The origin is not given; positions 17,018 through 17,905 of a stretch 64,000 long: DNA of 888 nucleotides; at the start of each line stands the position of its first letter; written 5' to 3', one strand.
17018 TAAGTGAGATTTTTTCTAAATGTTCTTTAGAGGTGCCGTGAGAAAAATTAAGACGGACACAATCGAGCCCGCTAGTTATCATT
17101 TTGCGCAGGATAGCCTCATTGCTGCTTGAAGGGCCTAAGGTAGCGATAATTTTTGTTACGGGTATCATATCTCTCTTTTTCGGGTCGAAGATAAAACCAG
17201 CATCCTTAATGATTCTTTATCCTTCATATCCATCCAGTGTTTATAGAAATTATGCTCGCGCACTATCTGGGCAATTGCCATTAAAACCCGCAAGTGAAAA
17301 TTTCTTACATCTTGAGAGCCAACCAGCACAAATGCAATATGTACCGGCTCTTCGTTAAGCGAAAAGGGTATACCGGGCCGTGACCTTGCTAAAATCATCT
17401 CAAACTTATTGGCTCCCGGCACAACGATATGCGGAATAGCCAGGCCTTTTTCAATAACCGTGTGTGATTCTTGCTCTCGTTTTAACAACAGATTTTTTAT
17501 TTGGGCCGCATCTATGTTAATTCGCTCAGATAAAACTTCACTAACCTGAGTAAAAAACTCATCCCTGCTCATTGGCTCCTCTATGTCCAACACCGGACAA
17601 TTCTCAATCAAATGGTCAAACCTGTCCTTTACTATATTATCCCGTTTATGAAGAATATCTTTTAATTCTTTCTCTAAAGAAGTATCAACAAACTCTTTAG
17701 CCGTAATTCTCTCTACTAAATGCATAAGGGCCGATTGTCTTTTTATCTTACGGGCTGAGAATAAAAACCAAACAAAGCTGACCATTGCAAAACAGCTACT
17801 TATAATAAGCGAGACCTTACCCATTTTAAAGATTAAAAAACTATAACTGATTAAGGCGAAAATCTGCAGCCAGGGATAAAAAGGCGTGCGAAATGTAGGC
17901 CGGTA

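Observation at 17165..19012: APC-family permease fused to a PTS EIIA type-2 (EIIA-Ntr-like) domain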

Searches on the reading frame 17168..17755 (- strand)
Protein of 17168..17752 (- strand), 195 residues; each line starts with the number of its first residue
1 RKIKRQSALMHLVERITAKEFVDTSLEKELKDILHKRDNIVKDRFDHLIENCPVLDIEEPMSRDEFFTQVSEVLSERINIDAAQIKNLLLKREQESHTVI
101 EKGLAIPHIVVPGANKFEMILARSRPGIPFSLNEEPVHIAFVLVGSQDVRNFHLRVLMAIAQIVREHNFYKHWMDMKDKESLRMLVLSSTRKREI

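Call 7: search_solved_structures(query=window:17168-17752:-, max_evalue=1, show_alignments=3)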
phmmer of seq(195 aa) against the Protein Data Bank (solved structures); distinct sequences matched with E-value up to 1: 5.
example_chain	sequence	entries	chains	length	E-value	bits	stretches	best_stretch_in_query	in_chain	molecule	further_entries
4gqx_A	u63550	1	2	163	2.1e-06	30.8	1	54-185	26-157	PTS IIA-like nitrogen-regulatory protein PtsN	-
2a0j_A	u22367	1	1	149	3e-06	30.2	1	54-186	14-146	PTS system, nitrogen regulatory IIA protein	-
3urr_A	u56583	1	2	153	4.2e-06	29.8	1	62-185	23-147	PTS IIA-like nitrogen-regulatory protein PtsN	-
1a6j_A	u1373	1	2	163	0.001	22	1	66-185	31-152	NITROGEN REGULATORY IIA PROTEIN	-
2oq3_A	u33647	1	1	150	0.062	16.2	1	97-180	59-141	Mannitol-specific cryptic phosphotransferase enzyme IIA component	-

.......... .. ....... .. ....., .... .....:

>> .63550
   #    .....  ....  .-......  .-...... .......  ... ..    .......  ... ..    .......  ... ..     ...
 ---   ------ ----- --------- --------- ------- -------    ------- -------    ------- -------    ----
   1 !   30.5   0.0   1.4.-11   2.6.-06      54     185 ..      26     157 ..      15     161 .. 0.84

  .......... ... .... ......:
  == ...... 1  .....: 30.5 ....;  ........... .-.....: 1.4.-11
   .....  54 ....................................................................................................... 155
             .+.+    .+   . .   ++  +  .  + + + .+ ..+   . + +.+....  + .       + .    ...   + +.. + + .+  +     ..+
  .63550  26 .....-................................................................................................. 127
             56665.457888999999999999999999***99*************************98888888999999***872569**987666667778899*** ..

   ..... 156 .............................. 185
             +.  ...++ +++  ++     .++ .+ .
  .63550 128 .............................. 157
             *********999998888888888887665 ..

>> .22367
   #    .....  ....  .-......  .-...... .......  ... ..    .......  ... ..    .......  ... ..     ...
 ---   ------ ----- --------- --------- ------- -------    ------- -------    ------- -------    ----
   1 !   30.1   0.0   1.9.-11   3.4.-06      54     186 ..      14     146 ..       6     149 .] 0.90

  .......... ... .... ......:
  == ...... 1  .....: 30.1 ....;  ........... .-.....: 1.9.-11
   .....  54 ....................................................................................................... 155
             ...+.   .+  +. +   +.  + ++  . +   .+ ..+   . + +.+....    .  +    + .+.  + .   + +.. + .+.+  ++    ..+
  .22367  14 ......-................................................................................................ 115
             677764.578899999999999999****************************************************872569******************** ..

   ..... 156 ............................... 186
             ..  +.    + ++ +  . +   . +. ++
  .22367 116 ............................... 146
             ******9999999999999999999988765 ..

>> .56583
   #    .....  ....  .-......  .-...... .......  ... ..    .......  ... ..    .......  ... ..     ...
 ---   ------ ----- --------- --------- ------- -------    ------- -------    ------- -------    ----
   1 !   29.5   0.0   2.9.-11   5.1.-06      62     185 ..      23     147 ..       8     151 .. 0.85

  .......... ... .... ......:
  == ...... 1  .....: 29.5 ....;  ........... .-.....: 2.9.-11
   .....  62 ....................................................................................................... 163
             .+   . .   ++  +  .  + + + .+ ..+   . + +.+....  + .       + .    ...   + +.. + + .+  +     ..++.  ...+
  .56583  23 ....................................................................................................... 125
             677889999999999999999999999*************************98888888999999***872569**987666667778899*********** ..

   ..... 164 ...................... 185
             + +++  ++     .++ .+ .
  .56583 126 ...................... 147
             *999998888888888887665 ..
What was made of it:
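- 17192..17599 (-): PTS EIIA type-2 fold, aa 472-607. PtsN structures 4gqx/2a0j/3urr match at E about 1e-6 (call 7).
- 17429..17431 (-): Codon of His528, the predicted phospho-acceptor (AIPH). It aligns to the GVAIPH His of PtsN (call 7).
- Closest known: PtsN / EIIA-Ntr of Proteobacteria. Same: The R...AIPH...HL active-site layout is the same (call 7).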

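Call 29: find_related_loci(query=A1, collection=genome_contigs, flank=6000)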
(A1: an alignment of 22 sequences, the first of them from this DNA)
Query A1 (196 aa) in genome_contigs; peptide patterns used: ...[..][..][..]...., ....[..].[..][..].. (x = any residue, [..] = any of these).
599 stretches matched a pattern (row limit reached: there are more); 576 encode a relative of the query (tblastn E <= 1e-3); the best 80 are kept; 80 distinct loci.
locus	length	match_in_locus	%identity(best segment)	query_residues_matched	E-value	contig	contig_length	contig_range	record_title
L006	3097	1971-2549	77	3-195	4e-98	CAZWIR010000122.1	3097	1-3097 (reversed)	MAG TPA_asm: uncultured Planctomycetia bacterium isolate binchicken_co9_194 genome assembly, contig: NODE_18689_length_3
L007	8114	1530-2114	76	1-195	5e-96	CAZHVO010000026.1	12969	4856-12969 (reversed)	MAG TPA_asm: uncultured Planctomycetia bacterium isolate SRP178699_co2_518 genome assembly, contig: NODE_4301_length_129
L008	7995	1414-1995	75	2-195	1e-94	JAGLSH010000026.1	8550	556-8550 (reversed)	MAG: Candidatus Omnitrophota bacterium isolate RS_9_46 ROV157_9.bin.46.fa_26, whole genome shotgun sequence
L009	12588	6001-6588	73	1-196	1e-93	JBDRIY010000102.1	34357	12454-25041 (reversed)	MAG: Candidatus Omnitrophota bacterium isolate MEGAHIT-group-1.613 k141_13894861, whole genome shotgun sequence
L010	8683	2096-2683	70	1-196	2e-93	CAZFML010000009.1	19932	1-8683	MAG TPA_asm: uncultured Planctomycetia bacterium isolate SRP077602_co2_410 genome assembly, contig: NODE_4053_length_199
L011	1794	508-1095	71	1-196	3e-98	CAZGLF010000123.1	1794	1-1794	MAG TPA_asm: uncultured Planctomycetia bacterium isolate SRP141376_co2_388 genome assembly, contig: NODE_95708_length_17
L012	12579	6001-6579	74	3-195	3e-93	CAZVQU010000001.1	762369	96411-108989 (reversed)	MAG TPA_asm: uncultured Planctomycetia bacterium isolate SRP167671_co3_96 genome assembly, contig: NODE_2_length_762369_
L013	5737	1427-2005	75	3-195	2e-92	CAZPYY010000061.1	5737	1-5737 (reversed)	MAG TPA_asm: uncultured Planctomycetia bacterium isolate binchicken_co330_156 genome assembly, contig: NODE_12618_length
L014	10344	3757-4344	69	1-196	1e-92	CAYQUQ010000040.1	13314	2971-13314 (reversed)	MAG TPA_asm: uncultured Planctomycetia bacterium isolate SRP200020_co1_304 genome assembly, contig: NODE_6268_length_133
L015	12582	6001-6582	72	3-196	2e-92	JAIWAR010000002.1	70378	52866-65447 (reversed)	MAG: Methanosarcinales archaeon isolate SFP3_US_05_3 NODE_4_length_70413_cov_4.996344, whole genome shotgun sequence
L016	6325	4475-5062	71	1-196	6e-92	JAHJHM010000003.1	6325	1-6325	MAG: Candidatus Omnitrophota bacterium isolate Modern_marine_planktonic.mb.3 Modern_marine_plank.mb.3_k141_10552, whole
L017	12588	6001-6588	70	1-196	2e-91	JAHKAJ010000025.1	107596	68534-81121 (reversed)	MAG: Candidatus Omnitrophota bacterium isolate Undefined_mixed_planktonic.mb.33 Undefined_mixed_pl.mb.33_k141_978427, wh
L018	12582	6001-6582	70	1-194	3e-90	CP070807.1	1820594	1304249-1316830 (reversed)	MAG: Candidatus Omnitrophota bacterium isolate bin1292 chromosome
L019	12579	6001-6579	74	3-195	2e-90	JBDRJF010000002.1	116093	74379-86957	MAG: Candidatus Omnitrophota bacterium isolate MEGAHIT-group-1.630 k141_13255484, whole genome shotgun sequence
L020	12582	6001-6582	69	1-194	6e-90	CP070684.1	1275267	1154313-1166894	MAG: Candidatus Omnitrophota bacterium isolate bin66 chromosome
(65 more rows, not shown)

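Call 36: search_protein_representatives(alignment_id=A1)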
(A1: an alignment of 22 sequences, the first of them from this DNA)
Query: 22 sequences, 197 profile positions. Proteins with E-value up to 0.001 (for the whole library): 7652; up to 1e-10: 1100; up to 1e-30: 251. The best 150 are listed.
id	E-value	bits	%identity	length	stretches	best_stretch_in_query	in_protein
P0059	4.0e-83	294.0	-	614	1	3-195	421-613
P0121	1.5e-81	288.9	-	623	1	1-196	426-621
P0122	8.1e-79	280.0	-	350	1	2-196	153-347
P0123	5.2e-76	270.8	-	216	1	2-195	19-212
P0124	4.0e-75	267.9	-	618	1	6-195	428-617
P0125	2.1e-74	265.6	-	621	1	3-196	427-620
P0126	4.2e-74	264.6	-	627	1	4-195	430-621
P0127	3.3e-70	251.9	-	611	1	2-195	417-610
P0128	5.5e-70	251.2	-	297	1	3-196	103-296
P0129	1.4e-69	249.9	-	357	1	3-196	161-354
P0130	3.8e-69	248.4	-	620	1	2-196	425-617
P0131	4.8e-69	248.1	-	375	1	3-196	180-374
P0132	8.6e-69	247.3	-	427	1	2-195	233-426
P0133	8.7e-69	247.2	-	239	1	24-196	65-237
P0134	1.1e-68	247.0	-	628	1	2-196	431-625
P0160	2.3e-61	223.0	-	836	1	4-195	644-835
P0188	1.0e-55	204.6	-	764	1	30-195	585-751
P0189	2.9e-55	203.1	-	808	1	2-195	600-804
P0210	3.1e-52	193.2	-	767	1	45-196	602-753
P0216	2.1e-51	190.5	-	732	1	10-196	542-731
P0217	2.3e-51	190.4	-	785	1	44-195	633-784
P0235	1.2e-47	178.2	-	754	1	42-195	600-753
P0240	2.5e-47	177.2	-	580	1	45-195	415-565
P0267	1.6e-43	164.8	-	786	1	38-196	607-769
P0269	2.3e-43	164.2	-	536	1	40-195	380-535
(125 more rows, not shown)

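Call 37: search_protein_families(library=pfam, proteins=[P0188, P0189, P0210, P0217, P0160, P0216, P0235, P0240, P0267, P0269], max_evalue=0.001)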
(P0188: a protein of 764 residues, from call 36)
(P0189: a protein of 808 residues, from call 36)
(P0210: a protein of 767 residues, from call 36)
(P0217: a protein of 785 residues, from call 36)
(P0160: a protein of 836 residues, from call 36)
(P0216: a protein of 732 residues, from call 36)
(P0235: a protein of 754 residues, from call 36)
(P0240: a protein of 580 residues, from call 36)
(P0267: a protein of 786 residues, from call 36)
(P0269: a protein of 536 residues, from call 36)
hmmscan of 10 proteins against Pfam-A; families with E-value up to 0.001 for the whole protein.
P0188 (764 aa): 3 families
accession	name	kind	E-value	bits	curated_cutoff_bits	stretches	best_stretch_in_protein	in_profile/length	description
PF00999.27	Na_H_Exchanger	-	3.3e-55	187.9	26.2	1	13-381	2-374/375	Sodium/hydrogen exchanger, transmembrane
PF00359.27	PTS_EIIA_2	-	1.6e-22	80.5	27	1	611-746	8-143/144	Phosphoenolpyruvate-dependent sugar phosphotransferase system, EIIA 2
PF02254.24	TrkA_N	-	2.4e-16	60.5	23.8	1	403-504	1-103/116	TrkA-N domain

P0189 (808 aa): 6 families
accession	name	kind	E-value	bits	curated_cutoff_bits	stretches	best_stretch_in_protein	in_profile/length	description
PF00689.26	Cation_ATPase_C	-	1.1e-38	133.2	27.3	1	420-599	2-175/175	Cation transporting ATPase, C-terminus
PF13246.12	Cation_ATPase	-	6.6e-20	71.4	21.7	1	86-166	2-90/91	Cation transport ATPase (P-type)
PF00359.27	PTS_EIIA_2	-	6.6e-19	68.7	27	1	678-798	32-142/144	Phosphoenolpyruvate-dependent sugar phosphotransferase system, EIIA 2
PF00702.32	Hydrolase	-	2.1e-18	67.9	26.4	1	22-342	3-191/191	haloacid dehalogenase-like hydrolase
PF08282.18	Hydrolase_3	-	2.5e-06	27.9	20.9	0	314-375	195-255/255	haloacid dehalogenase-like hydrolase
PF12710.13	HAD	-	6.8e-06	27.1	27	1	232-339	87-189/189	haloacid dehalogenase-like hydrolase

P0210 (767 aa): 3 families
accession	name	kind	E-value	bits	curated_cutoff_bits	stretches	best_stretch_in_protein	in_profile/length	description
PF00999.27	Na_H_Exchanger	-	1.4e-51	175.9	26.2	1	11-380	3-374/375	Sodium/hydrogen exchanger, transmembrane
PF00359.27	PTS_EIIA_2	-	1.1e-21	77.8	27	1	621-746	16-142/144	Phosphoenolpyruvate-dependent sugar phosphotransferase system, EIIA 2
PF02254.24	TrkA_N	-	3e-14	53.8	23.8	1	404-493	2-92/116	TrkA-N domain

P0217 (785 aa): 3 families
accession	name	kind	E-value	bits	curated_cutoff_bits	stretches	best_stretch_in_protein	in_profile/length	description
PF00999.27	Na_H_Exchanger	-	6e-48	164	26.2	1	52-423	9-371/375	Sodium/hydrogen exchanger, transmembrane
PF00359.27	PTS_EIIA_2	-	1.5e-17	64.3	27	1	658-776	21-140/144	Phosphoenolpyruvate-dependent sugar phosphotransferase system, EIIA 2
PF02254.24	TrkA_N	-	1.9e-14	54.4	23.8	1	443-531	1-92/116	TrkA-N domain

P0160 (836 aa): 3 families
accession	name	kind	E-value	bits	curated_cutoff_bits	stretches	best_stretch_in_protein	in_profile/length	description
PF00359.27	PTS_EIIA_2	-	5.8e-20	72.2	27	1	690-828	3-141/144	Phosphoenolpyruvate-dependent sugar phosphotransferase system, EIIA 2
PF00999.27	Na_H_Exchanger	-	1e-18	67.8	26.2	1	26-404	9-372/375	Sodium/hydrogen exchanger, transmembrane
PF02080.26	TrkA_C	-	1e-07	32.2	27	1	584-642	9-69/71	TrkA-C domain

P0216 (732 aa): 4 families
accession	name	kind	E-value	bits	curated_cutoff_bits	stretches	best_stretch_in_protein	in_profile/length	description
PF00006.31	ATP-synt_ab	-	2.9e-79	266.1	29.5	1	156-375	1-213/213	ATP synthase alpha/beta family, nucleotide-binding domain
PF00306.32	ATP-synt_ab_C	-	3.1e-44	150.8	27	1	382-507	1-126/126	ATP synthase alpha/beta chain, C terminal domain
PF00359.27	PTS_EIIA_2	-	5.3e-20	72.3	27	1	597-723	15-141/144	Phosphoenolpyruvate-dependent sugar phosphotransferase system, EIIA 2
PF02874.29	ATP-synt_ab_N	-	2.9e-15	57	20.9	1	29-99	3-69/69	ATP synthase alpha/beta family, beta-barrel domain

P0235 (754 aa): 3 families
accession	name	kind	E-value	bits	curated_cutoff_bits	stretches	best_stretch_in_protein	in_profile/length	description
PF00999.27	Na_H_Exchanger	-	9.9e-58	196.2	26.2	1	14-380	3-374/375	Sodium/hydrogen exchanger, transmembrane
PF00359.27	PTS_EIIA_2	-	1.2e-17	64.7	27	1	619-747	13-142/144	Phosphoenolpyruvate-dependent sugar phosphotransferase system, EIIA 2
PF02254.24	TrkA_N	-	3.2e-16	60.1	23.8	1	403-499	1-98/116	TrkA-N domain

P0240 (580 aa): 3 families
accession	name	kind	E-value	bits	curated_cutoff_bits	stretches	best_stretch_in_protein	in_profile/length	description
PF00484.24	Pro_CA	-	4.1e-33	115.3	25.7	1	37-188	1-155/156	Carbonic anhydrase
PF02254.24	TrkA_N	-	6.1e-17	62.4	23.8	1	218-316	1-100/116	TrkA-N domain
PF00359.27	PTS_EIIA_2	-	5.7e-16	59.2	27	1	434-558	16-141/144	Phosphoenolpyruvate-dependent sugar phosphotransferase system, EIIA 2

P0267 (786 aa): 3 families
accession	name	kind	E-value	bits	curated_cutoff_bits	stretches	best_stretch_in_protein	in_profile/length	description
PF00999.27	Na_H_Exchanger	-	1.6e-50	172.5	26.2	1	13-393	6-374/375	Sodium/hydrogen exchanger, transmembrane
PF00359.27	PTS_EIIA_2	-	4.9e-18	65.9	27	1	637-762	16-142/144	Phosphoenolpyruvate-dependent sugar phosphotransferase system, EIIA 2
PF02254.24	TrkA_N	-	1.5e-15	58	23.8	1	417-504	2-90/116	TrkA-N domain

P0269 (536 aa): 3 families
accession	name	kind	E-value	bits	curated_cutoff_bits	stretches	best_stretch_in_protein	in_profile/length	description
PF00999.27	Na_H_Exchanger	-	2.3e-26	93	26.2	1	6-171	212-375/375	Sodium/hydrogen exchanger, transmembrane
PF00359.27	PTS_EIIA_2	-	2.6e-17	63.6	27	1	424-528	37-141/144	Phosphoenolpyruvate-dependent sugar phosphotransferase system, EIIA 2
PF02254.24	TrkA_N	-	1.7e-15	57.8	23.8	1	187-276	1-91/116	TrkA-N domain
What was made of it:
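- The same cassette sits on antiporters, ATPases and a carbonic anhydrase (call 37).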

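Call 49: predict_structure(alignment_id=A1)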
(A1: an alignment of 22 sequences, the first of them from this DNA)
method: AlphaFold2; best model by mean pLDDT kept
length: 196 residues; sequences in the alignment: 22
mean_pLDDT: 80.7   pTM: 0.73
mean pLDDT of the five models: 80.7, 80.4, 80.2, 79.1, 77.7
residues with pLDDT >= 90: 102; 70-90: 45; 50-70: 9; < 50: 40
segments of 3 or more residues with pLDDT < 50: 1-18, 20-24, 26-31, 34-42
pLDDT, mean of each block of 10 residues (from residue 1): 41 47 45 47 75 95 97 97 97 90 92 93 97 91 93 82 87 93 89 54
secondary structure, 60 per line:
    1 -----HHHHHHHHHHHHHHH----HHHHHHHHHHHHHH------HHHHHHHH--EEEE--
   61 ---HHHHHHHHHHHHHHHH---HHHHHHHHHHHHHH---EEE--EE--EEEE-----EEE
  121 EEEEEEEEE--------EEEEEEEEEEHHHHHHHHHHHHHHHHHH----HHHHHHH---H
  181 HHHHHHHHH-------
elements in order: H6-20 H25-38 H45-52 E55-58 H64-79 H83-96 E100-102 E109-112 E118-129 E138-147 H148-165 H170-176 H180-189
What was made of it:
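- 17192..17599 (-): The AF2 model has pLDDT 90-97 here (call 49).
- On PTS EIIA type-2 (Mtl/Fru/Ntr) domain: The AF2 domain has pLDDT 90-97 (call 49).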

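Call 55: fold_search(model_id=the predicted structure, library=pdb)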
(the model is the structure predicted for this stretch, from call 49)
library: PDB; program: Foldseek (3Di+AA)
matches with E <= 10: 258; with E <= 0.001: 68
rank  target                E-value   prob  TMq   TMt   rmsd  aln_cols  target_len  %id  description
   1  2a0j                  1.7e-10  1.00  0.65  0.86   2.5       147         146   22  Crystal Structure of Nitrogen Regulatory Protein IIA-Ntr from Neisseria meningitidis (released 2005-09-20)
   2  3urr_A                2.2e-10  1.00  0.63  0.79   3.0       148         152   22  Structure of PTS IIA-like nitrogen-regulatory protein PtsN (BTH_I0484) (ptsN) (released 2011-12-21)
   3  1a6j_A                3.5e-10  1.00  0.63  0.81   2.1       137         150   20  NITROGEN REGULATORY BACTERIAL PROTEIN IIA-NITROGEN (released 1998-07-15)
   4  1a6j_B                1.7e-09  1.00  0.65  0.80   3.3       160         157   17  NITROGEN REGULATORY BACTERIAL PROTEIN IIA-NITROGEN (released 1998-07-15)
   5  3urr_B                2.3e-09  1.00  0.62  0.79   3.0       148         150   22  Structure of PTS IIA-like nitrogen-regulatory protein PtsN (BTH_I0484) (ptsN) (released 2011-12-21)
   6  4gqx_A                2.5e-09  1.00  0.62  0.79   2.6       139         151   24  Crystal structure of EIIA(NTR) from Burkholderia pseudomallei (released 2013-03-20)
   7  3oxp_A                5.6e-07  1.00  0.62  0.79   2.8       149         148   15  Structure of phosphotransferase enzyme II, A component from Yersinia pestis CO92 at 1.2 A resolution (released 2010-10-13)
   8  1xiz_A                1.8e-06  1.00  0.54  0.67   3.8       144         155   18  Structural Genomics, The crystal structure of domain IIA of putative phosphotransferase system specific for mannitol/f (released 2004-11-09)
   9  1xiz_B                3.8e-06  1.00  0.56  0.69   3.5       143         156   17  Structural Genomics, The crystal structure of domain IIA of putative phosphotransferase system specific for mannitol/f (released 2004-11-09)
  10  6mto_T                3.8e-06  1.00  0.56  0.68   3.3       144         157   17  Crystal structure of VRC42.01 Fab in complex with T117-F MPER scaffold (released 2019-03-27)
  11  5t5b_O                4.0e-06  1.00  0.54  0.68   3.9       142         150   16  CRYSTAL STRUCTURE OF THE COMPLEX OF 10E8 FAB LIGHT CHAIN MUTANT5 AND T117V2 HIV-1 MPER SCAFFOLD (released 2017-03-08)
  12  5jho_B                4.3e-06  1.00  0.51  0.45   4.5       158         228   13  Crystal structure of the regulatory domain of the sodium driven chloride bicarbonate exchanger. (released 2017-08-16)
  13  5t5b_E                5.2e-06  1.00  0.55  0.68   3.6       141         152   16  CRYSTAL STRUCTURE OF THE COMPLEX OF 10E8 FAB LIGHT CHAIN MUTANT5 AND T117V2 HIV-1 MPER SCAFFOLD (released 2017-03-08)
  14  5tfw_O                6.8e-06  1.00  0.54  0.66   3.8       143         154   15  Crystal structure of 10E8 Fab light chain mutant2 against the MPER region of the HIV-1 Env, in complex with T117v2 epi (released 2017-03-08)
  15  5t6l_I                7.7e-06  1.00  0.55  0.69   3.4       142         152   16  Crystal structure of 10E8 Fab in complex with the MPER epitope scaffold T117v2 (released 2017-03-08)
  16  8gv9_A                1.1e-05  1.00  0.55  0.16   5.6       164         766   16  The cryo-EM structure of hAE2 with chloride ion (released 2023-04-12)
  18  9a2w_MODEL_1_A        1.3e-05  1.00  0.60  0.20   8.7       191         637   15  Model of E. coli MtlA by in-cell photo-crosslinking MS and deep learning (released 2023-02-24)
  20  1a3a_A                2.7e-05  1.00  0.58  0.76   2.8       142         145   13  CRYSTAL STRUCTURE OF IIA MANNITOL FROM ESCHERICHIA COLI (released 1998-08-12)
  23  5jho_A                3.0e-05  1.00  0.52  0.43   7.4       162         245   10  Crystal structure of the regulatory domain of the sodium driven chloride bicarbonate exchanger. (released 2017-08-16)
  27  1a3a_B                4.0e-05  1.00  0.56  0.76   2.8       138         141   12  CRYSTAL STRUCTURE OF IIA MANNITOL FROM ESCHERICHIA COLI (released 1998-08-12)
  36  8eeq_B                6.3e-05  1.00  0.53  0.39   6.6       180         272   15  CryoEM structures of bAE1 captured in multiple states. (released 2023-01-25)
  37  1a3a_C                6.7e-05  1.00  0.58  0.76   3.0       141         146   13  CRYSTAL STRUCTURE OF IIA MANNITOL FROM ESCHERICHIA COLI (released 1998-08-12)
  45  7tw0_A                1.3e-04  1.00  0.58  0.15   6.0       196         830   11  Cryo-EM structure of human band 3-protein 4.2 complex in vertical conformation (released 2022-06-08)
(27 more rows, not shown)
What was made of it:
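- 17192..17599 (-): The top six Foldseek PDB hits are all IIA-Ntr (call 55).
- On PTS EIIA type-2 (Mtl/Fru/Ntr) domain: Foldseek PDB top hits are 2a0j, 3urr, 1a6j, 4gqx, 3oxp, 1xiz and 1a3a (call 55).
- Closest known: PtsN / EIIA-Ntr of Proteobacteria. Same: It is the closest fold (TM 0.79-0.86, rmsd 2.1-3.0 A, call 55).
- Closest known: Cytoplasmic regulatory domain of SLC4 anion exchangers. Same: These are significant Foldseek matches (5jho, 8gv9, 8eeq, 7tw0; E 4e-6 to 2e-4, call 55).
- SLC4 cytoplasmic domains (NDCBE 5jho, AE2 8gv9, Band 3) are significant fold matches (call 55). The SLC4 matches are weaker than the PtsN matches (E about 1e-5 against 1e-10) and have 10-18% identity (call 55).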
